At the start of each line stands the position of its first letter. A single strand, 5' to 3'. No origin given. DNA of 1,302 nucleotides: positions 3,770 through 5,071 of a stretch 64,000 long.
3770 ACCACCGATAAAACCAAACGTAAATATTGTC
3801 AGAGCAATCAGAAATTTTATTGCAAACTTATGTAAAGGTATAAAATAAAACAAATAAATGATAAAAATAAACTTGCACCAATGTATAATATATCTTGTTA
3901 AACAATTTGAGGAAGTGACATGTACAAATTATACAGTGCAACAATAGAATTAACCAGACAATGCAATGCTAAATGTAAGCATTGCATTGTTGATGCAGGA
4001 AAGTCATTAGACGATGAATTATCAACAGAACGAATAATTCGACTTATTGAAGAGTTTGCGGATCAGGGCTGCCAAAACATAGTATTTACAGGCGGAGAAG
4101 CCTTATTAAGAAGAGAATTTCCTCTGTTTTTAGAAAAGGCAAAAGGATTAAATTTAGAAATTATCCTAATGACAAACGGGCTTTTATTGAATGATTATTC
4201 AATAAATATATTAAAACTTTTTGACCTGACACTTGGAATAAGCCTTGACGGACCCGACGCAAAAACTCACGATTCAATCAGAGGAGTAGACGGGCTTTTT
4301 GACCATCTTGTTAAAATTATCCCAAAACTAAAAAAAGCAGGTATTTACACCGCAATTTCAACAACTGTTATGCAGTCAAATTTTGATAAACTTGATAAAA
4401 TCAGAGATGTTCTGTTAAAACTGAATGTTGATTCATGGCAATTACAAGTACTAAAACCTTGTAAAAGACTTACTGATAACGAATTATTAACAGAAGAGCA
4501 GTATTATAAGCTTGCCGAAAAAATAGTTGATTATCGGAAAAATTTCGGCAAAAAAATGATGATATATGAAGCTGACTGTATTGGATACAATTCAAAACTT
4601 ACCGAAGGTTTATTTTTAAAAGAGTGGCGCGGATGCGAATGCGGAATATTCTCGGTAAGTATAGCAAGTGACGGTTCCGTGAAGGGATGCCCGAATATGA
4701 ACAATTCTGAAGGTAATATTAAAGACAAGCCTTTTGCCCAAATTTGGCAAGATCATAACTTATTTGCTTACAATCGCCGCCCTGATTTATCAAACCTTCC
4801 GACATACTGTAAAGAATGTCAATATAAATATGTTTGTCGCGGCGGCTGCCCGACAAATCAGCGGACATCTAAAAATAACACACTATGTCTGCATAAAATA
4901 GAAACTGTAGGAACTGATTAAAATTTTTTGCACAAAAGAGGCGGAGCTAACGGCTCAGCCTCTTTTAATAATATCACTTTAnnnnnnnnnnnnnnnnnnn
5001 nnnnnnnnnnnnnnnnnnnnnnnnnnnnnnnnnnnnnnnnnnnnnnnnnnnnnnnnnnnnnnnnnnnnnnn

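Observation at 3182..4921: Two proline-rich peptides with iterated PP(V/L)x(A/S)GxV cores directly upstream of a radical SAM/SPASM enzyme: candidate RiPP-like cassette with an unfamiliar core motif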

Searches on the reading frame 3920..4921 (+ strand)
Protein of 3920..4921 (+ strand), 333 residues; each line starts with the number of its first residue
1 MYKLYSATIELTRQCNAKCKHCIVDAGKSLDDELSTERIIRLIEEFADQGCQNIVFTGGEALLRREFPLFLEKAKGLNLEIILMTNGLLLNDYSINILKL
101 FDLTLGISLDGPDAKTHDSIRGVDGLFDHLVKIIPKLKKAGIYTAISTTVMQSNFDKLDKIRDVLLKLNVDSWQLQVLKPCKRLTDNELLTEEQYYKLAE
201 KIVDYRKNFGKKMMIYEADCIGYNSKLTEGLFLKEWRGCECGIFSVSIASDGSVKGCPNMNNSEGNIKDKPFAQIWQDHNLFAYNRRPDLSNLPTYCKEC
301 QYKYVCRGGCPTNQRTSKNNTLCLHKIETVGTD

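Call 3: search_protein_families(library=pfam, proteins=[window:3920-4921:+], max_evalue=1)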
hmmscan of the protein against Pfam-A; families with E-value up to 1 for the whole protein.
window:3920-4921:+ (333 aa): 4 families
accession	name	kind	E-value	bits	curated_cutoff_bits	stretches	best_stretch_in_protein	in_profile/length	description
PF04055.27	Radical_SAM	-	8.5e-24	85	29.5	1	9-156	1-157/166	Radical SAM superfamily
PF13186.11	SPASM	-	5.6e-06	27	21.5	1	239-301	1-67/67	Iron-sulfur cluster-binding domain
PF13353.11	Fer4_12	-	1.2e-05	26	22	1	13-105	13-113/137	4Fe-4S single cluster domain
PF15592.11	Imm41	-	0.17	12.3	26.9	1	185-240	19-73/112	Immunity protein 41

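Call 4: search_protein_families(library=ncbifam, proteins=[window:3920-4921:+], max_evalue=1)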
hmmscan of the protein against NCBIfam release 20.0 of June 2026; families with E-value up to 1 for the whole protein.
window:3920-4921:+ (333 aa): 99 families (the best 25 are shown)
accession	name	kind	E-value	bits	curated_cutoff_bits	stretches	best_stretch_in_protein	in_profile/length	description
TIGR04055.1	rSAM_NirJ2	equivalog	9.5e-49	166.7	500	1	11-312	6-305/326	putative heme d1 biosynthesis radical SAM protein NirJ2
TIGR04545.1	rSAM_ahbD_hemeb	equivalog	3.7e-46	158.1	500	1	9-311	4-318/339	heme b synthase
TIGR03913.1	rad_SAM_trio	equivalog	4.2e-40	137.5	591.75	1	8-312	22-337/477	GDL motif peptide-associated radical SAM/SPASM maturase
TIGR04053.2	TIGR04053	equivalog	7.1e-39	134.1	395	2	10-211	13-219/366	TIGR04053 family radical SAM/SPASM domain-containing protein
TIGR04103.1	rSAM_nif11_3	equivalog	3e-37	128.2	725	1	4-325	4-344/412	nif11-class peptide radical SAM maturase 3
TIGR04347.1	pseudo_SAM_Halo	equivalog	1.1e-34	120.4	525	2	10-183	43-217/390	TIGR04347 family pseudo-SAM/SPASM protein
TIGR04133.1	rSAM_w_lipo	hypoth_equivalog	7.4e-33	113.9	425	1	4-322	23-343/350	TIGR04133 family radical SAM/SPASM protein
TIGR04051.1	rSAM_NirJ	equivalog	1e-31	110.3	515.45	2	10-183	7-181/354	heme d1 biosynthesis radical SAM protein NirJ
TIGR03962.1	mycofact_rSAM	equivalog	1.1e-31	110.3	265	1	8-311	15-314/339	mycofactocin radical SAM maturase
TIGR04546.1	rSAM_ahbC_deAc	equivalog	1.5e-30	106.3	650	2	10-178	44-213/390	12,18-didecarboxysiroheme deacetylase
TIGR04303.1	GeoRSP_rSAM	equivalog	9.3e-30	104.3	400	1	12-312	12-308/325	GeoRSP system radical SAM/SPASM protein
NF045574.1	sacti_mat_StsB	exception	3.1e-29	102.1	625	1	9-313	100-398/466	StsB family radical SAM/SPASM domain sactipeptide maturase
TIGR04054.1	rSAM_NirJ1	equivalog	3.5e-29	101.6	650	1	10-310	41-362/387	putative heme d1 biosynthesis radical SAM protein NirJ1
NF050035.1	rSAM_WgK_link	exception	5.1e-29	101.4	650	2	9-205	13-212/367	radical SAM/SPASM peptide maturase WgkB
TIGR04340.1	rSAM_ACGX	hypoth_equivalog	1.3e-28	100.2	400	1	5-315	3-324/341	radical SAM/SPASM domain protein, ACGX system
TIGR03942.1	sulfatase_rSAM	equivalog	1.9e-21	76.6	349.45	1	13-320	9-340/363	anaerobic sulfatase maturase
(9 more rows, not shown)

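Call 6: find_homologous_proteins(query=window:3920-4921:+)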
Query window:3920-4921:+ (333 aa): 553 proteins with E <= 0.001 among 2668 candidates; the best 120 are listed.
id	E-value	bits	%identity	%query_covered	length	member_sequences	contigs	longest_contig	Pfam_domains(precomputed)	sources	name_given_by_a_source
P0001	1.7e-225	765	100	100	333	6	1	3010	PF13186.12,PF04055.28,PF13353.12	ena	-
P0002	3.0e-203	692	88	100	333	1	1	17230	PF13186.12,PF04055.28,PF13353.12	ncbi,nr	ncbi:MAG: radical SAM protein [Muribaculaceae bacterium]|nr:radical SAM protein [Muribaculaceae bact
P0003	1.1e-187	641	80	100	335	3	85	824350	PF13186.12,PF04055.28,PF13353.12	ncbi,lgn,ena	-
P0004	1.1e-161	556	70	100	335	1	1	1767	PF04055.28,PF13353.12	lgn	-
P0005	5.0e-161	554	68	100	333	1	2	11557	PF13186.12,PF04055.28,PF13353.12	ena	-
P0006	3.5e-160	551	69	100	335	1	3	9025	PF13186.12,PF04055.28,PF13353.12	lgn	-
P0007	1.0e-156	539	69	100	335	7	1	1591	PF13186.12,PF04055.28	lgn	-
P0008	1.9e-156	538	66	100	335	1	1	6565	PF13186.12,PF04055.28,PF13353.12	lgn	-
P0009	6.2e-156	537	66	100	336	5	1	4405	PF13186.12,PF04055.28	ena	-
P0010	6.6e-156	537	67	100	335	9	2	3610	PF13186.12,PF04055.28,PF15592.11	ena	-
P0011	6.3e-155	533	68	100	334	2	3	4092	PF13186.12,PF04055.28,PF13353.12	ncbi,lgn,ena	-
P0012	1.3e-154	532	66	100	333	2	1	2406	PF13186.12,PF04055.28,PF13353.12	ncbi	-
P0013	3.4e-154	531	66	100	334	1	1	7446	PF13186.12,PF04055.28,PF13353.12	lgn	-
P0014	4.2e-154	531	67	100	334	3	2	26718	PF04055.28,PF13353.12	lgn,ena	-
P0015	8.4e-154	530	66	100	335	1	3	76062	PF04055.28,PF13353.12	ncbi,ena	-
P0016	2.5e-153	528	66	99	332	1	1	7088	PF13186.12,PF04055.28,PF13353.12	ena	-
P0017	3.8e-153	528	67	100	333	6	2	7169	PF04055.28,PF13353.12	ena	-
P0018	9.8e-153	526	67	100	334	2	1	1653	PF13186.12,PF04055.28,PF13353.12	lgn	-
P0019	6.6e-152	524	66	100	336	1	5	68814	PF13186.12,PF04055.28,PF13353.12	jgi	-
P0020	1.2e-151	523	64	100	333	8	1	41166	PF13186.12,PF04055.28,PF13353.12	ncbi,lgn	-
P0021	2.2e-151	522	66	100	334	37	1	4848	PF13186.12,PF04055.28,PF13353.12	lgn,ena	-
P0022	2.1e-150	519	65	100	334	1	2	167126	PF13186.12,PF04055.28,PF13353.12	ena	-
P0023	2.3e-150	518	64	100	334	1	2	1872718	PF13186.12,PF04055.28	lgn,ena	-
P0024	4.0e-150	518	65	99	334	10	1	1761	PF13186.12,PF04055.28,PF13353.12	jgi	-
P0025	8.9e-150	517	64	99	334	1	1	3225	PF13186.12,PF04055.28,PF13353.12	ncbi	-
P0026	1.5e-149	516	65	100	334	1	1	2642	PF13186.12,PF04055.28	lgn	-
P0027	6.2e-149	514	64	99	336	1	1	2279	PF13186.12,PF04055.28,PF13353.12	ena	-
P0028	3.5e-148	511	65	100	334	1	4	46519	PF13186.12,PF04055.28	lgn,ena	-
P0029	8.7e-148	510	64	99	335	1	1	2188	PF13186.12,PF04055.28,PF13353.12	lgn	-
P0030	3.0e-147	508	64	99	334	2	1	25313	PF13186.12,PF04055.28,PF13353.12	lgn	-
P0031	8.3e-147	507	64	100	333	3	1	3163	PF04055.28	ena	-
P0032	1.8e-146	506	63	100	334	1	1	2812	PF04055.28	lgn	-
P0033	4.6e-146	504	63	99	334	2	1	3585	PF13186.12,PF04055.28,PF13353.12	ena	-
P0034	7.7e-146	504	63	100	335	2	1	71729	PF13186.12,PF04055.28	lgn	-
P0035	1.5e-145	503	65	98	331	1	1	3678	PF13186.12,PF04055.28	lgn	-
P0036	2.4e-145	502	63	100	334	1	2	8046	PF13186.12,PF04055.28,PF13353.12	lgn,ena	-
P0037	3.2e-145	502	63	100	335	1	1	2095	PF13186.12,PF04055.28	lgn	-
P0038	3.3e-145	502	63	99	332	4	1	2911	PF13186.12,PF04055.28,PF13353.12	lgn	-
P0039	7.5e-145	500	62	99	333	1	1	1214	PF13186.12,PF04055.28,PF13353.12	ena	-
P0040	4.6e-144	498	63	99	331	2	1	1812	PF13186.12,PF04055.28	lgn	-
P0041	7.8e-144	497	64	100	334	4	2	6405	PF04055.28,PF13353.12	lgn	-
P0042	1.3e-143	496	62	99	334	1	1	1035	PF13186.12,PF04055.28,PF13353.12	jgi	jgi:radical SAM protein with 4Fe4S-binding SPASM domain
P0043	1.3e-143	496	63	99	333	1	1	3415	PF13186.12,PF04055.28,PF13353.12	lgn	-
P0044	3.0e-143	495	62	100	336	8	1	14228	PF13186.12,PF04055.28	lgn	-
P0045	5.2e-143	494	63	100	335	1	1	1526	PF13186.12,PF04055.28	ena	-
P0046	7.3e-143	494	61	100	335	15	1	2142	PF04055.28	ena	-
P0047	1.5e-142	493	63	100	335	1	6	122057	PF13186.12,PF04055.28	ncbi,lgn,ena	-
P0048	2.7e-142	492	62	100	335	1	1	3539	PF13186.12,PF04055.28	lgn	-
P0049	5.8e-142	491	62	100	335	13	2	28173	PF13186.12,PF04055.28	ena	-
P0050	1.5e-141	489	61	100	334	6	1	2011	PF04055.28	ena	-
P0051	4.6e-141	488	62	99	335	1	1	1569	PF13186.12,PF04055.28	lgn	-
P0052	2.3e-140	486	62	100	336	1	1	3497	PF13186.12,PF04055.28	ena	-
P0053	2.7e-139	482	59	100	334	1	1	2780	PF13186.12,PF04055.28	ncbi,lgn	-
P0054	6.8e-139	481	60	100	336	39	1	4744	PF13186.12,PF04055.28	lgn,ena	-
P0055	4.9e-138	478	60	100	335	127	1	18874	PF13186.12,PF04055.28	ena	-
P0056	6.3e-137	474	60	100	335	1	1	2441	PF13186.12,PF04055.28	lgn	-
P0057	8.4e-137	474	60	100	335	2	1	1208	PF13186.12,PF04055.28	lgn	-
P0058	1.0e-135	470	60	100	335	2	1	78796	PF13186.12,PF04055.28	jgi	-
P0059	1.2e-135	470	59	100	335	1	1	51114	PF13186.12,PF04055.28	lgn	-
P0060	9.4e-134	464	59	100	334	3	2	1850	PF13186.12,PF04055.28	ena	-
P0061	2.8e-133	462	60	100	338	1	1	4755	PF13186.12,PF04055.28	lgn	-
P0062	4.4e-133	462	57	100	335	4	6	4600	PF13186.12,PF04055.28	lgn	-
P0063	1.9e-132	460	59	100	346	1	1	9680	PF13186.12,PF04055.28,PF13353.12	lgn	-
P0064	1.9e-129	450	58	100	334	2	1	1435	PF13186.12,PF04055.28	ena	-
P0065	2.9e-127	443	56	99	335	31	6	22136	PF13186.12,PF04055.28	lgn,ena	-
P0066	3.8e-127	442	55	100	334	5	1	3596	PF13186.12,PF04055.28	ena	-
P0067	6.3e-126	438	56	100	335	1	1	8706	PF13186.12,PF04055.28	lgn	-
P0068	8.5e-125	434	55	100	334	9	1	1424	PF13186.12,PF04055.28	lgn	-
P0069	1.2e-122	427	60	90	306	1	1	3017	PF13186.12,PF04055.28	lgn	-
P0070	8.1e-122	425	59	90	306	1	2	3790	PF13186.12,PF04055.28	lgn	-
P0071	9.1e-121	421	59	90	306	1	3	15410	PF13186.12,PF04055.28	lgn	-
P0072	6.6e-102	359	61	75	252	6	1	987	PF13186.12,PF04055.28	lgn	-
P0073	4.7e-95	337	50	88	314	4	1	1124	PF13186.12,PF04055.28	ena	-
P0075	1.7e-92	328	44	100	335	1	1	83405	PF13186.12,PF04055.28,PF13353.12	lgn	-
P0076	3.3e-88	314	46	100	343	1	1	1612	PF13186.12,PF04055.28,PF13353.12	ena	-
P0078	2.6e-70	255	39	99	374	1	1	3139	PF13186.12,PF04055.28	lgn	-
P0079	6.0e-65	238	36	99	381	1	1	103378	PF13186.12,PF04055.28,PF13353.12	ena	-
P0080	9.3e-63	231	35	98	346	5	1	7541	PF13186.12,PF04055.28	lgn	-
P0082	1.4e-58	217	36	97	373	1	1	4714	PF04055.28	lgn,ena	-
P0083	1.6e-58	217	35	97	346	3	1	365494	PF13186.12,PF04055.28,PF13353.12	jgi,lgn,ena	-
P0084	2.3e-58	216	36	96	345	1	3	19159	PF13186.12,PF04055.28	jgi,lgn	jgi:radical SAM protein with 4Fe4S-binding SPASM domain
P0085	2.8e-58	216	36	98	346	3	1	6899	PF13186.12,PF04055.28,PF13353.12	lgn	-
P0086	5.6e-58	215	36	93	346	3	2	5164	PF13186.12,PF04055.28,PF13353.12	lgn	-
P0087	1.7e-57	213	35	93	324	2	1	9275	PF13186.12,PF04055.28,PF13353.12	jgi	jgi:radical SAM protein with 4Fe4S-binding SPASM domain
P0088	4.4e-57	212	36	92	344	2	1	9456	PF13186.12,PF04055.28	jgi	jgi:radical SAM protein with 4Fe4S-binding SPASM domain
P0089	8.6e-57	211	35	96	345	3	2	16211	PF13186.12,PF04055.28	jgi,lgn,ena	-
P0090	2.3e-56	210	37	98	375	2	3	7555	PF13186.12,PF04055.28,PF13353.12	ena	-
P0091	7.4e-56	208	36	92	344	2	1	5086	PF13186.12,PF04055.28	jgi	-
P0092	1.9e-55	206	35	96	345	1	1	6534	PF13186.12,PF04055.28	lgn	-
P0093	1.4e-54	204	34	96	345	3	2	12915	PF13186.12,PF04055.28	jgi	-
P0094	9.8e-54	201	35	93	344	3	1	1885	PF13186.12,PF04055.28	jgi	jgi:radical SAM protein with 4Fe4S-binding SPASM domain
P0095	3.6e-53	199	34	92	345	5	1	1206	PF13186.12,PF04055.28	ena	-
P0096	5.4e-53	198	33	93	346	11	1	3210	PF13186.12,PF04055.28,PF13353.12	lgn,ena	-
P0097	6.2e-53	198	35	93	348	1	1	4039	PF13186.12,PF04055.28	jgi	jgi:radical SAM protein with 4Fe4S-binding SPASM domain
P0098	8.5e-53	198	36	96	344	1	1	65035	PF13186.12,PF04055.28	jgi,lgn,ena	jgi:radical SAM protein with 4Fe4S-binding SPASM domain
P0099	2.5e-52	196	36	98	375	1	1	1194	PF13186.12,PF04055.28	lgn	-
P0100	1.2e-51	194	37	98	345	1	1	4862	PF13186.12,PF04055.28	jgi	-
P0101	2.2e-50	190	34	97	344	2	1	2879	PF13186.12,PF04055.28,PF13353.12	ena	-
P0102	6.8e-50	188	37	90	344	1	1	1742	PF13186.12,PF04055.28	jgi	-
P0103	2.0e-49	187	36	90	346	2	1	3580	PF13186.12,PF04055.28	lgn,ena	-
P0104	3.1e-48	183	37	93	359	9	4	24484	PF13186.12,PF04055.28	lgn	-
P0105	6.4e-48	182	33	88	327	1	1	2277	PF13186.12,PF04055.28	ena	-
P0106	1.4e-47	181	35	90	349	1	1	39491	PF04055.28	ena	-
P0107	1.7e-47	180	37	90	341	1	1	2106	PF04055.28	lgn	-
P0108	1.7e-47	180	37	91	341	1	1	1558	PF04055.28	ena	-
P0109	4.9e-47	179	33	96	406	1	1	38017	PF13186.12,PF04055.28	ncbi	-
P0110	1.9e-46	177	34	90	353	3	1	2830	PF13186.12,PF04055.28,PF13353.12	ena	-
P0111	2.2e-46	177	34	95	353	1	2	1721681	PF13186.12,PF04055.28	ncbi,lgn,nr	ncbi:MAG: radical SAM protein [Thermoanaerobaculia bacterium]|nr:radical SAM protein [Thermoanaeroba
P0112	2.4e-46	177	36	97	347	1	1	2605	PF13186.12,PF04055.28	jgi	jgi:radical SAM protein with 4Fe4S-binding SPASM domain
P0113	6.5e-46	175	34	95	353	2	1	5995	PF13186.12,PF04055.28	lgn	-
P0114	9.2e-46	175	34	91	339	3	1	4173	PF13186.12,PF04055.28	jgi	-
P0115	1.8e-45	174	34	96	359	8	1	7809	PF13186.12,PF04055.28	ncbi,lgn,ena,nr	ncbi:MAG TPA: radical SAM protein [Thermoanaerobaculia bacterium]|nr:radical SAM protein [Thermoanae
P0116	2.0e-45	174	36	90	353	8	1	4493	PF13186.12,PF04055.28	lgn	-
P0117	2.0e-45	174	35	95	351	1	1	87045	PF13186.12,PF04055.28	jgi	-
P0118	2.2e-45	173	35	97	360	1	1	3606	PF04055.28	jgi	jgi:radical SAM protein with 4Fe4S-binding SPASM domain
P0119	2.5e-45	173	34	93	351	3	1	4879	PF13186.12,PF04055.28,PF13353.12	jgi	jgi:radical SAM protein with 4Fe4S-binding SPASM domain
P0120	4.5e-45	172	33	98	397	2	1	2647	PF13186.12,PF04055.28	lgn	-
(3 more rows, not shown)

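Call 8: find_related_loci(query=A1, collection=genome_contigs, flank=6000)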
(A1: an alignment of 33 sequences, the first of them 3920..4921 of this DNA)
Query A1 (333 aa) in genome_contigs; peptide patterns used: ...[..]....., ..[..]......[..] (x = any residue, [..] = any of these).
131 stretches matched a pattern; 74 encode a relative of the query (tblastn E <= 1e-3); 73 distinct loci.
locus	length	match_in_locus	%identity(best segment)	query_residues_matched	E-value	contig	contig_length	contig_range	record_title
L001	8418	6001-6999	88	1-333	0e+0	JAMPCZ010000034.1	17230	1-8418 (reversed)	MAG: Muribaculaceae bacterium isolate NALB_7821b_15 Scaffold_#34__SCF_034___17230_bp, whole genome shotgun sequence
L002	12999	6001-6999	80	1-333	0e+0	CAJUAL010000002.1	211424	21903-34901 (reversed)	TPA_asm: uncultured Vampirovibrio sp. isolate MGBC124934 genome assembly, contig: MGBC124934.2, whole genome shotgun seq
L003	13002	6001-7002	68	1-333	1e-160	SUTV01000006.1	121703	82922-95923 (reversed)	MAG: Cyanobacteria bacterium SIG29 NODE_3447_length_121703_cov_2.756852, whole genome shotgun sequence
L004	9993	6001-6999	66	1-333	2e-159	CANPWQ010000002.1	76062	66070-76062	MAG: Candidatus Gastranaerophilales bacterium isolate Lapin-005__bin31 genome assembly, contig: Lapin-005__NODE_368_leng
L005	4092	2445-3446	68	1-333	6e-164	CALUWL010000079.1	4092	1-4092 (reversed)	MAG: Candidatus Gastranaerophilales bacterium isolate BRZ_DL__bin42 genome assembly, contig: BRZ_DL__NODE_30610_length_4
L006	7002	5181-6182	67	1-333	3e-159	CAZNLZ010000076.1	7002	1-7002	MAG TPA_asm: uncultured Muribaculaceae bacterium isolate SRP315200_co2_216 genome assembly, contig: NODE_18249_length_70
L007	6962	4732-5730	67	1-333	2e-156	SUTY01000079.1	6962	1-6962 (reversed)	MAG: Cyanobacteria bacterium SIG32 NODE_160989_length_6962_cov_4.557864, whole genome shotgun sequence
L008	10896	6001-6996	64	1-332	2e-155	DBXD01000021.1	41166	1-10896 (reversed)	MAG TPA_asm: Cyanobacteria bacterium UBA1221 UBA1221_contig_74267, whole genome shotgun sequence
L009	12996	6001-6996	65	2-333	2e-154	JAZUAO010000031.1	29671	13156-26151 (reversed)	MAG: Candidatus Gastranaerophilaceae bacterium isolate T1900045320_YK20190009.MAGScoT_cleanbin_000003 SGB_6344_k141_1663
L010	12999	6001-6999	65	1-333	5e-154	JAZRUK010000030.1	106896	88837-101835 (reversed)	MAG: Candidatus Gastranaerophilaceae bacterium isolate T1900045337_YK20190026.MAGScoT_cleanbin_000001 SGB_6617_k141_1807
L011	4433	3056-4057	64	1-333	2e-154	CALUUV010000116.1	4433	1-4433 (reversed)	MAG: Candidatus Gastranaerophilales bacterium isolate BRZ_SE__bin8 genome assembly, contig: BRZ_SE__NODE_31785_length_44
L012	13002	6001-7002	62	1-333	1e-149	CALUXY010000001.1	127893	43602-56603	MAG: Candidatus Gastranaerophilales bacterium isolate BRZ_E__bin107 genome assembly, contig: BRZ_E__NODE_174_length_1278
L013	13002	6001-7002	62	1-333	7e-148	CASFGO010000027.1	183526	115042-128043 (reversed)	uncultured bacterium isolate SI.O72.metabat-bins.199 genome assembly, contig: SI.O72.metabat-bins.199.fa_k141_373085, wh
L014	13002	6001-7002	62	1-333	3e-147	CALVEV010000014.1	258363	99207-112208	MAG: Candidatus Gastranaerophilales bacterium isolate E05__bin101 genome assembly, contig: E05__k127_2148793, whole geno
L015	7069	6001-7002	61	1-333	7e-147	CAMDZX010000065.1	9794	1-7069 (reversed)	MAG: uncultured bacterium isolate SRR11489787_bin.18_metaWRAP_v1.3_MAG genome assembly, contig: ERZ11466701.8238, whole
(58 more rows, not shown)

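Call 14: search_solved_structures(query=A1, max_evalue=0.001)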
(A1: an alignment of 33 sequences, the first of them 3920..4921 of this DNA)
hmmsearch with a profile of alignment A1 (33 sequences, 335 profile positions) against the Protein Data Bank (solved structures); distinct sequences matched with E-value up to 0.001: 27.
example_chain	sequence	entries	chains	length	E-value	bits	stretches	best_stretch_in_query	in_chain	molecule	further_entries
6efn_A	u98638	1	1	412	6e-31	110.9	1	6-164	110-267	Sporulation killing factor maturation protein SkfB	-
7vob_C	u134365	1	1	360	1.5e-19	73.5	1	9-181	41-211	Cytosylglucuronate decarboxylase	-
7voc_C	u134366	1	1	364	1.5e-19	73.4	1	9-181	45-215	Cytosylglucuronate decarboxylase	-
5v1q_A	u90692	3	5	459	2.3e-16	63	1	14-322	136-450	Radical SAM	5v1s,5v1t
5wgg_A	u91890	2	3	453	3.9e-14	55.6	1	8-328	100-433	Radical SAM domain protein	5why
6c8v_A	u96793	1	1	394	6.9e-14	54.8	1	9-315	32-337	Coenzyme PQQ synthesis protein E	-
9dfu_A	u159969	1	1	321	4.2e-13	52.2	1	8-183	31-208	Radical SAM core domain-containing protein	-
4k37_A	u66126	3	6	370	6.9e-13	51.5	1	14-323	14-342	Anaerobic sulfatase-maturating enzyme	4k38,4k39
4k36_A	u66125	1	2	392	8.5e-13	51.2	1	14-323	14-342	Anaerobic sulfatase-maturating enzyme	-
9dfn_A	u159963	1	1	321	8.6e-13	51.2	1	10-183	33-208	Radical SAM core domain-containing protein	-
7tol_A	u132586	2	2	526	6.2e-12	48.4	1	6-164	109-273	glycerol dibiphytanyl glycerol tetraether - macrocyclic archaeol synthase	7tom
6b4c_A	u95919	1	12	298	1.5e-10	43.8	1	8-176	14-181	Viperin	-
9dgw_A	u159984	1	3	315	1.7e-10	43.6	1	8-176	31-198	Radical SAM core domain-containing protein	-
2fb2_A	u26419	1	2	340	1.8e-10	43.6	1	8-154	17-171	Molybdenum cofactor biosynthesis protein A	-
7n7i_A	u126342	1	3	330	2.1e-10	43.4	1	8-176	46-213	Viperin-like enzyme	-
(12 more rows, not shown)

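Call 28: predict_structure(alignment_id=A1)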
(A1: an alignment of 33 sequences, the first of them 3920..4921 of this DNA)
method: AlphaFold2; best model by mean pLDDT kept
length: 333 residues; sequences in the alignment: 33
mean_pLDDT: 92.9   pTM: 0.90
mean pLDDT of the five models: 92.9, 92.8, 91.8, 91.0, 90.9
residues with pLDDT >= 90: 253; 70-90: 76; 50-70: 4; < 50: 0
segments of 3 or more residues with pLDDT < 50: none
pLDDT, mean of each block of 10 residues (from residue 1): 94 95 89 97 98 96 96 98 97 96 96 97 97 98 97 97 98 94 87 95 97 88 83 80 93 90 91 96 87 88 84 86 91 92
secondary structure, 60 per line:
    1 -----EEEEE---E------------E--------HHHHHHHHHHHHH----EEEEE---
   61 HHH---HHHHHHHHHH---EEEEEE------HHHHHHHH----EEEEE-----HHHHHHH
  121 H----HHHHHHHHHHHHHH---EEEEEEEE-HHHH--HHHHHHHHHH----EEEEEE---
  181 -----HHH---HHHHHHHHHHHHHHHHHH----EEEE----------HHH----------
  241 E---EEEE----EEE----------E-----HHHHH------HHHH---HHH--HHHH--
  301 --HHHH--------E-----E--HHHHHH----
elements in order: E6-10 H36-48 E53-57 H67-76 E80-85 H92-99 E104-108 H114-121 H126-139 E143-150 H152-155 H158-167 E172-177 H192-209 E214-217 E245-248 E253-255 H272-276 H283-286 H295-298 H303-306 H324-329
